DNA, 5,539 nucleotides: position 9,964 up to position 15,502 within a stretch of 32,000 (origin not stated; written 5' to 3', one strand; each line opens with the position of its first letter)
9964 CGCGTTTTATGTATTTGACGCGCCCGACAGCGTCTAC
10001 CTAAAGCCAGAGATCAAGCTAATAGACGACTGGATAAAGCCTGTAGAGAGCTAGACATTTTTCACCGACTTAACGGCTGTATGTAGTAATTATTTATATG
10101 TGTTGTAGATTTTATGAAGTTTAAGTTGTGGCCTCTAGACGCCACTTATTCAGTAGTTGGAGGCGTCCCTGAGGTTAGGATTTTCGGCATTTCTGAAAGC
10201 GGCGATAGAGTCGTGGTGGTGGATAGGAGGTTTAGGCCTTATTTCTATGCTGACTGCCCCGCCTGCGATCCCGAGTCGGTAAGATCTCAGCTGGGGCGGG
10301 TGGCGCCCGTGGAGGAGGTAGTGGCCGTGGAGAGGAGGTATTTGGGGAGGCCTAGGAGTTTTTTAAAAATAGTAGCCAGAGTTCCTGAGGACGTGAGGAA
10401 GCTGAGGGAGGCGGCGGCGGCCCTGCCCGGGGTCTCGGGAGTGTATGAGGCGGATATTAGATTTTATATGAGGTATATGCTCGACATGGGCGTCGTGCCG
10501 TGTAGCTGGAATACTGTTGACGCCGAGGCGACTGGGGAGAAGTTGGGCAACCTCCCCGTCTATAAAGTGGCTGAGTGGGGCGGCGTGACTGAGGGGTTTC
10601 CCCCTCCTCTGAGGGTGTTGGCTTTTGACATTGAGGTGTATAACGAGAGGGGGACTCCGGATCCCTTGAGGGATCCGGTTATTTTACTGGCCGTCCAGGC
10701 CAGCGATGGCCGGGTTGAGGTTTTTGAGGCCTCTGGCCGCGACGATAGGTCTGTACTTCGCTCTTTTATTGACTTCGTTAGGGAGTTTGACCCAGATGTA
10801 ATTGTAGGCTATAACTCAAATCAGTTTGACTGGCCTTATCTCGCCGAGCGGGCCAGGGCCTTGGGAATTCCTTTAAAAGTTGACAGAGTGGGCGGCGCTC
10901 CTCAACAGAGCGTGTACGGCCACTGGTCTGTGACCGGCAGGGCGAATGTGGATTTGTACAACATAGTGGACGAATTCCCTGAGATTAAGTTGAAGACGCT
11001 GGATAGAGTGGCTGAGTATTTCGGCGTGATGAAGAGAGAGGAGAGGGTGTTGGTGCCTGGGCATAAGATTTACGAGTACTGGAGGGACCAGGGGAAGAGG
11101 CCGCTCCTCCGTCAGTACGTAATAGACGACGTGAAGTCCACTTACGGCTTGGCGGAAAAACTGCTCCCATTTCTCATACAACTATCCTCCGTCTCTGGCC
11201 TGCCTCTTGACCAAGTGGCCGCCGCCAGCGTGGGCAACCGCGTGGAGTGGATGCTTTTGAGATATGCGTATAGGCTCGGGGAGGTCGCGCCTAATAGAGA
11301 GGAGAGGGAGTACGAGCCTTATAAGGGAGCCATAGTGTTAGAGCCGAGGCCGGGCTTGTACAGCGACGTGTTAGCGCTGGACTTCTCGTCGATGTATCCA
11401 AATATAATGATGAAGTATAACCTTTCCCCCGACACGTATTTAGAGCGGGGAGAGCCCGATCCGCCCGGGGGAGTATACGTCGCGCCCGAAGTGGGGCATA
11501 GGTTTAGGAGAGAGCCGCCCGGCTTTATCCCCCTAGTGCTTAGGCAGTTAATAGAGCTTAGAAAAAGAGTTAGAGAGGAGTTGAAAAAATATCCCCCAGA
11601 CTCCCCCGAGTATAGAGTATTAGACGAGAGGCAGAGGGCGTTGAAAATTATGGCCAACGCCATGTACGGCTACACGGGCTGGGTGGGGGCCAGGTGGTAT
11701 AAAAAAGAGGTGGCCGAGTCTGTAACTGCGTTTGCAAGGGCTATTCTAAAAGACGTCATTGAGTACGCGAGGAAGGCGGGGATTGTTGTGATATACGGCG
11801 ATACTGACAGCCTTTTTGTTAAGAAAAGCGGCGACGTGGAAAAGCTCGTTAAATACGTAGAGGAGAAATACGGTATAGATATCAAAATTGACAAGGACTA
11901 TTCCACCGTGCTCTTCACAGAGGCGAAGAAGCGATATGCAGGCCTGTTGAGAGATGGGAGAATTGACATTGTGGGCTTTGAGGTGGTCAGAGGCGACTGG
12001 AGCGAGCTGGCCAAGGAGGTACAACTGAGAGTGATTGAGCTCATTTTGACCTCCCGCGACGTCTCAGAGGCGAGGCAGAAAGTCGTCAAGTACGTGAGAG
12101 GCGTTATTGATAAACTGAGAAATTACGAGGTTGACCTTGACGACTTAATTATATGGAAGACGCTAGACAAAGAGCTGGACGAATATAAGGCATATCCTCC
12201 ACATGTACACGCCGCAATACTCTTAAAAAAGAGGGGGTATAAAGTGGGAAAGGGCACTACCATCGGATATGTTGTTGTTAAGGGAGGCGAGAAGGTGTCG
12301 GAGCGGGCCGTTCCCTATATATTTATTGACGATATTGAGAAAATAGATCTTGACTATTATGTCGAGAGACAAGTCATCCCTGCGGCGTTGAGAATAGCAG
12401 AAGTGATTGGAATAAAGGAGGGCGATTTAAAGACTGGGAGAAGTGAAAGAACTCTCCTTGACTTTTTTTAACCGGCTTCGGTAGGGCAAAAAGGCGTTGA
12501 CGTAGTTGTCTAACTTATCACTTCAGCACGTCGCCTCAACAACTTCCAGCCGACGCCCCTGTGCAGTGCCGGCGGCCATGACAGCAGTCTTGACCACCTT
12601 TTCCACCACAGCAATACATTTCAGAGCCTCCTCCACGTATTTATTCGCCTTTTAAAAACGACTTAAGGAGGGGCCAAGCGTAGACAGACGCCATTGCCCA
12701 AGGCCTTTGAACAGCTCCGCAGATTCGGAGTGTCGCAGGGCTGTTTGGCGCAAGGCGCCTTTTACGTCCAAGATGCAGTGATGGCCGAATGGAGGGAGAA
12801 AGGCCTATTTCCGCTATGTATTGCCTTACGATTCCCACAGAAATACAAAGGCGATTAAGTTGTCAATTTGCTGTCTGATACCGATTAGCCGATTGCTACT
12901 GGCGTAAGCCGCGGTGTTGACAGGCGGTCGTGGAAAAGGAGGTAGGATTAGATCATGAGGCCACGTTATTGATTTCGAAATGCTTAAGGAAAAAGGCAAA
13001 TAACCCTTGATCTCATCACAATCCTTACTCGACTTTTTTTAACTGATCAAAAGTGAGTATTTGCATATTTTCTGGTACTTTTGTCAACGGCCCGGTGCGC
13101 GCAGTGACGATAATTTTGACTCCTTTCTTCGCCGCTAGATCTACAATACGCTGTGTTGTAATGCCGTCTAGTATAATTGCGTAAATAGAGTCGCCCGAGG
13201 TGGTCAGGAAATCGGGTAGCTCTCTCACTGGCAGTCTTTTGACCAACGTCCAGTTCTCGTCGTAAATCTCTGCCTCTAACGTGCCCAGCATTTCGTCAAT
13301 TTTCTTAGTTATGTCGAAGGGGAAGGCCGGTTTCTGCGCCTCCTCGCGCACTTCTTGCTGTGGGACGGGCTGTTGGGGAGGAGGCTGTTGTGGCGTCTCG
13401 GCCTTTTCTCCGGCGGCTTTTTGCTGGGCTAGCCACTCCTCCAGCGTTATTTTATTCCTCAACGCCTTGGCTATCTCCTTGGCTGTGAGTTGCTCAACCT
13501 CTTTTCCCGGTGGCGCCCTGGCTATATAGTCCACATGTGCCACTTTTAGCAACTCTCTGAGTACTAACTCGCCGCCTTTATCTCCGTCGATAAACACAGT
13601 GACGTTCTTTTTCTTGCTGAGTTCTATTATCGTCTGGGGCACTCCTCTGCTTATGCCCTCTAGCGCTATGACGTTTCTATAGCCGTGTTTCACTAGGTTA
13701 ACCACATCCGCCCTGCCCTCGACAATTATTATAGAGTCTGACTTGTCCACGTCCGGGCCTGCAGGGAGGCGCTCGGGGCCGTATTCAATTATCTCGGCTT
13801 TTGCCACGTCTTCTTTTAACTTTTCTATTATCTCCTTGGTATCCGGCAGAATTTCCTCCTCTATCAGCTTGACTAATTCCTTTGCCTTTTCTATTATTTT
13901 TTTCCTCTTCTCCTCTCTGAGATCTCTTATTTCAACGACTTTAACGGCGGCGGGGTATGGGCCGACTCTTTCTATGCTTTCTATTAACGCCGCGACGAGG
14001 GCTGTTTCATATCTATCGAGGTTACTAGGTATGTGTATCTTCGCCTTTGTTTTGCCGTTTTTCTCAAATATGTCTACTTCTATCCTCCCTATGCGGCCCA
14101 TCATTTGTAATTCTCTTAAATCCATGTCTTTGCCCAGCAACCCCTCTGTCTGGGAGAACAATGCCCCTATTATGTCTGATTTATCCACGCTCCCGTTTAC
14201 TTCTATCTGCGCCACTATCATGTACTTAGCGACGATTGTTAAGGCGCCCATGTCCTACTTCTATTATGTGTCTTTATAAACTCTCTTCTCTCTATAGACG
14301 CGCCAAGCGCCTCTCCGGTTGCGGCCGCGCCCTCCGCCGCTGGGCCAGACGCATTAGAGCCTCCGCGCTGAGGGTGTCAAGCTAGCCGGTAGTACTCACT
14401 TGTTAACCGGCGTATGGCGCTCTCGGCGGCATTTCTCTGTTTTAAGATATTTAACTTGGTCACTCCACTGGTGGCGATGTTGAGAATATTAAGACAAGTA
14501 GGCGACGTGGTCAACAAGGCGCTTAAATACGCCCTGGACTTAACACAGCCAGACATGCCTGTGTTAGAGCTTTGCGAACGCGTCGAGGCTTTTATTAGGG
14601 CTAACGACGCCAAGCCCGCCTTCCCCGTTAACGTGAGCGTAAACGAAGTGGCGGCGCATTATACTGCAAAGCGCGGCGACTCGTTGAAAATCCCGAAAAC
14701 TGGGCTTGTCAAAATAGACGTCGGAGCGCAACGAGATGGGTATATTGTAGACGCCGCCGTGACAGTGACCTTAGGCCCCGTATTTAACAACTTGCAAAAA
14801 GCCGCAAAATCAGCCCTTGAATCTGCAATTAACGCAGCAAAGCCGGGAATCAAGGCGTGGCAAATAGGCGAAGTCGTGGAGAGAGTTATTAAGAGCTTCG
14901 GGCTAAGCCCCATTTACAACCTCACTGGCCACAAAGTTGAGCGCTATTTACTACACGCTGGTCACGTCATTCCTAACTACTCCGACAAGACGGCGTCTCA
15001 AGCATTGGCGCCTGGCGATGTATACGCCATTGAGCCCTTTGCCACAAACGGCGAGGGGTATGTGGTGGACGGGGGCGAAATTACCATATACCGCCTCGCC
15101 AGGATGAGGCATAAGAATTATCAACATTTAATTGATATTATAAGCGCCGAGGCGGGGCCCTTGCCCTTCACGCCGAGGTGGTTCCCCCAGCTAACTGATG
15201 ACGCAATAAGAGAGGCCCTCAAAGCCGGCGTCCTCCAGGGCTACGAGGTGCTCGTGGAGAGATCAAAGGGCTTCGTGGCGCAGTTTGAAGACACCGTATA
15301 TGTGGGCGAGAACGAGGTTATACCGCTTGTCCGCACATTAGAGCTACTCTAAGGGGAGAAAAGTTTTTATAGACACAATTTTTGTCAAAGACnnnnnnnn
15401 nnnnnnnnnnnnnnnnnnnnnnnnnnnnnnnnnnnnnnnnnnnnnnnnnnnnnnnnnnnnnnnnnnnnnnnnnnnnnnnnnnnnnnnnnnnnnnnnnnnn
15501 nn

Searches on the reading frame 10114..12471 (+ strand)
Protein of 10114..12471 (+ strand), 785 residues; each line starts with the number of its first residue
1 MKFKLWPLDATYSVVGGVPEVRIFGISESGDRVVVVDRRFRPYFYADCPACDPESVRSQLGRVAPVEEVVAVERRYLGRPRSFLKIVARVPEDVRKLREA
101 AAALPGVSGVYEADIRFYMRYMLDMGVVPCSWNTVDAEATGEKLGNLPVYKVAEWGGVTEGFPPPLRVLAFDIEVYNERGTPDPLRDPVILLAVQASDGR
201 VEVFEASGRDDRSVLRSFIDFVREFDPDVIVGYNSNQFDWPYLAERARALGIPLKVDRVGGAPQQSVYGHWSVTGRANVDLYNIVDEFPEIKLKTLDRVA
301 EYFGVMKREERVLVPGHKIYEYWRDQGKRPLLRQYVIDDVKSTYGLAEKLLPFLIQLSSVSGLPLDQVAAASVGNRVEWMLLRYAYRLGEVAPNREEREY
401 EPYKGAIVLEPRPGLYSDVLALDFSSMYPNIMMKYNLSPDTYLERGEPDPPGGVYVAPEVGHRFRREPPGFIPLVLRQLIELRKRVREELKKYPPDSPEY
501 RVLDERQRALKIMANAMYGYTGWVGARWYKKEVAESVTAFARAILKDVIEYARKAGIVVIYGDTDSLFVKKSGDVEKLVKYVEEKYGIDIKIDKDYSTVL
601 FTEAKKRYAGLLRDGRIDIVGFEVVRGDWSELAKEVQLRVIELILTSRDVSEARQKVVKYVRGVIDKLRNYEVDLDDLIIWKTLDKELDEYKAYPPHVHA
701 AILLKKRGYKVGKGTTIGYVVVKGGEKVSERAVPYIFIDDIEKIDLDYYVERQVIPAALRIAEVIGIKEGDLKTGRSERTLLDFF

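Call 89: search_protein_families(library=pfam, proteins=[window:10114-12471:+], max_evalue=0.0001)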
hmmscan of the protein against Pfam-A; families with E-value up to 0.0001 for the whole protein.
window:10114-12471:+ (785 aa): 4 families
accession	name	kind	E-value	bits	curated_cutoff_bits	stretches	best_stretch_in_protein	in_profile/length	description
PF00136.26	DNA_pol_B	-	1.8e-69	235.1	23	1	368-764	6-452/453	DNA polymerase family B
PF03104.25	DNA_pol_B_exo1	-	1e-26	94.3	23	1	110-293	3-236/242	DNA polymerase family B, exonuclease domain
PF10108.15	DNA_pol_B_exo2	-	5.3e-08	33.2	24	1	193-345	16-168/213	Predicted 3'-5' exonuclease related to the exonuclease domain of PolB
PF13482.12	RNase_H_2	-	3.6e-06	27.5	22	1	183-350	11-164/165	RNase_H superfamily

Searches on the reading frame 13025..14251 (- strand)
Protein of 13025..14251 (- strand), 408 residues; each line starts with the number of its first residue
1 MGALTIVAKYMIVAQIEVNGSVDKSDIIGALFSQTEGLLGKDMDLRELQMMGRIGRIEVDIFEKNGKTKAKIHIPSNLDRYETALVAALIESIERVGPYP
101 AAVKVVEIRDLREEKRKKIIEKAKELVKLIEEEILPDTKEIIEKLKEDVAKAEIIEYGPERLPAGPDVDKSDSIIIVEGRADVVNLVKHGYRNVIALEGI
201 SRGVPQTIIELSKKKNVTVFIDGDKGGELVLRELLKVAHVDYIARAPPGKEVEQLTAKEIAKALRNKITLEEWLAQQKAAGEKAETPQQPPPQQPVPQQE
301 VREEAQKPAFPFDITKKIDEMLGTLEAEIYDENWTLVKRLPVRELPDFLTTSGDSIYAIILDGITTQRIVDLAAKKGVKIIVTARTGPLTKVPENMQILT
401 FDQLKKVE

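Call 89: search_protein_families(library=pfam, proteins=[window:13025-14251:-], max_evalue=0.0001)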
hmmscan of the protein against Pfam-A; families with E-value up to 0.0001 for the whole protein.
window:13025-14251:- (408 aa): 3 families
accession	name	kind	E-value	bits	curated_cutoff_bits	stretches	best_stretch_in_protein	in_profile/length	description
PF13662.12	Toprim_4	-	2.8e-08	34.3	25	1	173-236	2-72/85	Toprim domain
PF01751.28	Toprim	-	3.5e-08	33.9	23.1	1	174-253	2-94/96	Toprim domain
PF13155.12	Toprim_2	-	4.1e-05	24.3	22.1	0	175-251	1-83/88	Toprim-like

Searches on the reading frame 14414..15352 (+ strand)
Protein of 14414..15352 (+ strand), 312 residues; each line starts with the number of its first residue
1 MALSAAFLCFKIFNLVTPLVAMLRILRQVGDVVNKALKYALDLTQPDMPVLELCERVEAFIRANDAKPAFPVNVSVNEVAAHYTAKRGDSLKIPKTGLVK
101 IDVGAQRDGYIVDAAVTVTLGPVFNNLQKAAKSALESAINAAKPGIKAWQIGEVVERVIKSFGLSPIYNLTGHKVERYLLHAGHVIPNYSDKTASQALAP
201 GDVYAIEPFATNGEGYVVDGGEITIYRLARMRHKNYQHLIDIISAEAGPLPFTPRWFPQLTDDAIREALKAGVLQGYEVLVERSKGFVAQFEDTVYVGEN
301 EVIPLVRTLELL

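Call 89: search_protein_families(library=pfam, proteins=[window:14414-15352:+], max_evalue=0.0001)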
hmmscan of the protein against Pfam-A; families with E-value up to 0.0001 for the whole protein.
window:14414-15352:+ (312 aa): 1 family
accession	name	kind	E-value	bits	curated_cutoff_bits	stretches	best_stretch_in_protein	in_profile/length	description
PF00557.29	Peptidase_M24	-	1.6e-31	110.2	23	1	25-298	2-207/208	Metallopeptidase family M24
